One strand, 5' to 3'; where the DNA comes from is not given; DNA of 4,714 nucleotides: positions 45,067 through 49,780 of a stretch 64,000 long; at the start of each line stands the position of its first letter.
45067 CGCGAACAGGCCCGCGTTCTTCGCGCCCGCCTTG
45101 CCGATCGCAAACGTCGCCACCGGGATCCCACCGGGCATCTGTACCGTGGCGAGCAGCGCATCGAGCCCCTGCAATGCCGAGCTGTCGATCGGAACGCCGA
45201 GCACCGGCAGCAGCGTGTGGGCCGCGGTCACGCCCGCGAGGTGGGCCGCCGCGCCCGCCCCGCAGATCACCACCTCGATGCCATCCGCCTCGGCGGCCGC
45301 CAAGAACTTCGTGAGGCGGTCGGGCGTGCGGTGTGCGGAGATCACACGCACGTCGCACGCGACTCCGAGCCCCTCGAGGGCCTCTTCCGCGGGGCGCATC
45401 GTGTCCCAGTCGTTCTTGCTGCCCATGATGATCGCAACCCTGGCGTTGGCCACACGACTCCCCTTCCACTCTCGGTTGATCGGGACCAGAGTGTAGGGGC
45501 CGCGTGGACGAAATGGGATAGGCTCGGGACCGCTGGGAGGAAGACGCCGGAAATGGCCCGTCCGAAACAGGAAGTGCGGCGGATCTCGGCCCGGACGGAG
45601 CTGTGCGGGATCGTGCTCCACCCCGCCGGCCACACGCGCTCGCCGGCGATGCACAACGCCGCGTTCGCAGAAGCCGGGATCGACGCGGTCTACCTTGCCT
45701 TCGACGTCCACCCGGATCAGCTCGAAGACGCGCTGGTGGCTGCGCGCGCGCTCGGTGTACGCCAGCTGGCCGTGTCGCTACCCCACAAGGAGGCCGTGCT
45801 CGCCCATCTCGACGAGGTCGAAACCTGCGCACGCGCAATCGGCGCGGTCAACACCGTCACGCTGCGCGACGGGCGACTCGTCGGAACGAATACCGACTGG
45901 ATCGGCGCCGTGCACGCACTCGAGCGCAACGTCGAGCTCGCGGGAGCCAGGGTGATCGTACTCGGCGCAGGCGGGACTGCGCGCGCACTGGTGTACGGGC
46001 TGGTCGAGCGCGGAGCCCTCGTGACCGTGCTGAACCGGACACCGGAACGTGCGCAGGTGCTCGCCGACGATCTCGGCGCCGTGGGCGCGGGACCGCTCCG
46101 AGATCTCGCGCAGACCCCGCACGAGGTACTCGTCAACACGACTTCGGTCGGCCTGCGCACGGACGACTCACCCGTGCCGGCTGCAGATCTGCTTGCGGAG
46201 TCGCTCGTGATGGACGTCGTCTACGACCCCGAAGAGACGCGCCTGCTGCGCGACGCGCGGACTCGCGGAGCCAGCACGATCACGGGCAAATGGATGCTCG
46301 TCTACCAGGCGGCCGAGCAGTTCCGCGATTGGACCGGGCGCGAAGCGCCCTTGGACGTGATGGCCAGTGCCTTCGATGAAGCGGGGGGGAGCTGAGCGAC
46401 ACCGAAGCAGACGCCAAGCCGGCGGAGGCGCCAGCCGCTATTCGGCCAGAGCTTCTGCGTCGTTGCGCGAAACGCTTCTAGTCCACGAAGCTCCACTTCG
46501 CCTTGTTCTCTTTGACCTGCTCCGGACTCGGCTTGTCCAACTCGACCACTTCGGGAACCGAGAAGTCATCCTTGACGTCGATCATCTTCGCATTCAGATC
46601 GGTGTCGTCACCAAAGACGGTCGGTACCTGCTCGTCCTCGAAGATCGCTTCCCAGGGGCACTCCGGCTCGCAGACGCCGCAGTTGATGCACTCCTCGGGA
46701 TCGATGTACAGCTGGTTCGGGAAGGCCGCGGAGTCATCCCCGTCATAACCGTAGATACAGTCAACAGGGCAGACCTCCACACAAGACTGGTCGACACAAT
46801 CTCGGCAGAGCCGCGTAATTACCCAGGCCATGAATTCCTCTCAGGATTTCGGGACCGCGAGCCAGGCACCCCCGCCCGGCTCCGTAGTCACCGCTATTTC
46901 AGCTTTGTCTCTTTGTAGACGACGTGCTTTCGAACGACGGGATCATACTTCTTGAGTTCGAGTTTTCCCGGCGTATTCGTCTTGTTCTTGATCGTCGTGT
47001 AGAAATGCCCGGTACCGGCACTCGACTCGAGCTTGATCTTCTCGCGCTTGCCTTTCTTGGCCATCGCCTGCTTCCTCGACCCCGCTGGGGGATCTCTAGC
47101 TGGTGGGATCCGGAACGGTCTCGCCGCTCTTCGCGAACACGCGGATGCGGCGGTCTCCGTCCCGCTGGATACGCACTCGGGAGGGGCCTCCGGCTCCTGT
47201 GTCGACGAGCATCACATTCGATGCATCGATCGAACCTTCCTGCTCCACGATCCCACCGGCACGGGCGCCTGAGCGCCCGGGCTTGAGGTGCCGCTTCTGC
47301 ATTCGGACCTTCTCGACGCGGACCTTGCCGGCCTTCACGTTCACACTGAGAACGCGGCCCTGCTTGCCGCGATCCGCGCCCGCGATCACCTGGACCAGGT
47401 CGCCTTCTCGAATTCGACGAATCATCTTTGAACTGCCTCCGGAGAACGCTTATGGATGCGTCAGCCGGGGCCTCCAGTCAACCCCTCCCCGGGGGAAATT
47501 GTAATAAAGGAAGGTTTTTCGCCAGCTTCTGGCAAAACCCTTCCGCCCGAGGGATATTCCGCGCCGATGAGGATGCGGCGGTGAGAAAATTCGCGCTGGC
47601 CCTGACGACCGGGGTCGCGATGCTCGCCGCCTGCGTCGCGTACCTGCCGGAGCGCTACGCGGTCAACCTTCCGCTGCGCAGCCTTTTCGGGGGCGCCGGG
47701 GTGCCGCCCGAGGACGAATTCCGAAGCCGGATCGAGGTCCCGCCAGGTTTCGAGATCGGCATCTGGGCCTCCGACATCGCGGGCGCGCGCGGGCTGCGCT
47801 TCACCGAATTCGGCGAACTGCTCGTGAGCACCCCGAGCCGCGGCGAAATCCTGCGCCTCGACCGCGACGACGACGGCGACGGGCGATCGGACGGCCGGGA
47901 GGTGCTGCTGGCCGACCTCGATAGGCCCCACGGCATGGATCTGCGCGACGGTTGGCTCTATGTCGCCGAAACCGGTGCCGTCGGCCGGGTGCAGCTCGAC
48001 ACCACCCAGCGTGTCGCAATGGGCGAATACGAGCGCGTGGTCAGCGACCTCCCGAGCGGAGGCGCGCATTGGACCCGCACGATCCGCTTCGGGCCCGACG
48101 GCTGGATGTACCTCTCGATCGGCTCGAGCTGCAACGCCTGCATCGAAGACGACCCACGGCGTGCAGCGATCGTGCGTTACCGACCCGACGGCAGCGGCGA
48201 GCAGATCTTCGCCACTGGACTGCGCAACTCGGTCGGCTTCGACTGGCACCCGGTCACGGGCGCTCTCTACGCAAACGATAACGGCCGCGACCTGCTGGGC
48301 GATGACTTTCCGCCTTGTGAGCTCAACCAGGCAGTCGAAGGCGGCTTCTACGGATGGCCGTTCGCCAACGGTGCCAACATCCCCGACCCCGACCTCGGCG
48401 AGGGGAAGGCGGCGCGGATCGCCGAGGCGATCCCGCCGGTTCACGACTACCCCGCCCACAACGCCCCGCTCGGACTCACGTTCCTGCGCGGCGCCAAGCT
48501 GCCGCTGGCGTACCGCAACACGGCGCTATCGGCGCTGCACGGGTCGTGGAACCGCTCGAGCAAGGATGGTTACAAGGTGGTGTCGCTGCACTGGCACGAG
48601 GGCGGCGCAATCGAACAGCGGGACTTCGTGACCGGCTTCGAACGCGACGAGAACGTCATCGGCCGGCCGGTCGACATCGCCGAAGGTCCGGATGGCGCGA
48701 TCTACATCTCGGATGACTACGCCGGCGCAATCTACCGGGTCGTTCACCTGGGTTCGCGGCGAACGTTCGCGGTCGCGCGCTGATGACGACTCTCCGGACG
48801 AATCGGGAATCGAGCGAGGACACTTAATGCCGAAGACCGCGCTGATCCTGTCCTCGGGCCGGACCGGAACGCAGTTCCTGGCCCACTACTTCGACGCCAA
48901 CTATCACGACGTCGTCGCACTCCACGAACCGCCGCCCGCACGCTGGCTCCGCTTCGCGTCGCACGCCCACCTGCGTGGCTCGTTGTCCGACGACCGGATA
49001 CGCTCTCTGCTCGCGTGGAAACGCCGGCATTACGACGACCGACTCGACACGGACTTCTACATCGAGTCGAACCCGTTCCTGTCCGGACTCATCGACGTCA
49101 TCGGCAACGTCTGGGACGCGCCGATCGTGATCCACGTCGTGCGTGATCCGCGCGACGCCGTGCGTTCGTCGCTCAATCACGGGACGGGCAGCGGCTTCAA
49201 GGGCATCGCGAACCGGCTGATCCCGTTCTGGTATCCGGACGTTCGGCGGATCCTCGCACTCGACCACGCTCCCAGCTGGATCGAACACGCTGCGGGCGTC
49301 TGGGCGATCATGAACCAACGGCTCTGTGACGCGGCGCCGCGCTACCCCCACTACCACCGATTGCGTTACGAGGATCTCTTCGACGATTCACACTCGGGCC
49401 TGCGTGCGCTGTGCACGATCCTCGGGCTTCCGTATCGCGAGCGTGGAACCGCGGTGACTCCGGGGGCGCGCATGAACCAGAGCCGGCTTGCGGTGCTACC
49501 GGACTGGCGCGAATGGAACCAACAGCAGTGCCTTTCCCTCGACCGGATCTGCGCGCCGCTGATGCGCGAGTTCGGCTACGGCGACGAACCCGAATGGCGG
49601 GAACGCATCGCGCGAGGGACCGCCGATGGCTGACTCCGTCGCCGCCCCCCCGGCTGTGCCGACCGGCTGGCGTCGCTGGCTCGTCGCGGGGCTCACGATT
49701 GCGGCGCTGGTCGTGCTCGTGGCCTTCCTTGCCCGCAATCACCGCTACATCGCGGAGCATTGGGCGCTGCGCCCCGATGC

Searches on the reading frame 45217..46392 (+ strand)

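Call 39: search_protein_families(library=pfam, proteins=[window:45217-46392:+], max_evalue=0.001)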
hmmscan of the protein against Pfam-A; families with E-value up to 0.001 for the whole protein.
window:45217-46392:+ (392 aa): 4 families
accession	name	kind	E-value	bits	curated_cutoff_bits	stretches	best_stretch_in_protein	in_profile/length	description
PF08501.16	Shikimate_dh_N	-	3.8e-24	85.2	27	1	135-214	4-83/83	Shikimate dehydrogenase substrate binding domain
PF18317.6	SDH_C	-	1.2e-10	41.4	25.8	1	357-384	1-28/31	Shikimate 5'-dehydrogenase C-terminal domain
PF01488.26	Shikimate_DH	-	1.3e-09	38.7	24.3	1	239-303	7-75/138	Shikimate / quinate 5-dehydrogenase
PF03807.23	F420_oxidored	-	3.2e-05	24.9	21.6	1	246-299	2-58/94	NADP oxidoreductase coenzyme F420-dependent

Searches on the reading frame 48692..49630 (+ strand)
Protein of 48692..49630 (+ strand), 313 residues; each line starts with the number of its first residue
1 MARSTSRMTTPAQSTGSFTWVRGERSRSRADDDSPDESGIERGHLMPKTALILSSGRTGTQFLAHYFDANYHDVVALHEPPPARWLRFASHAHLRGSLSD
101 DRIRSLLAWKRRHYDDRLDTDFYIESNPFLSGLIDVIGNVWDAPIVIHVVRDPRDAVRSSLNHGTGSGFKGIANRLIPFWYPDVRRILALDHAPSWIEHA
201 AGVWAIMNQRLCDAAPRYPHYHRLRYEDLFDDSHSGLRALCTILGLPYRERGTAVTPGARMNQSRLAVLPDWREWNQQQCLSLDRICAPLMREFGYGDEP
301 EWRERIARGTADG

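Call 39: search_protein_families(library=pfam, proteins=[window:48692-49630:+], max_evalue=0.001)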
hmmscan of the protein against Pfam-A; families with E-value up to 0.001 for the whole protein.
window:48692-49630:+ (313 aa): 2 families
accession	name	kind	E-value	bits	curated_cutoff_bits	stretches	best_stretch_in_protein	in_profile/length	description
PF13469.12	Sulfotransfer_3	-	2.7e-10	41.3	27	1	88-249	106-215/216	Sulfotransferase family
PF00685.33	Sulfotransfer_1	-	7.5e-05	22.7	22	1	146-248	93-183/255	Sulfotransferase domain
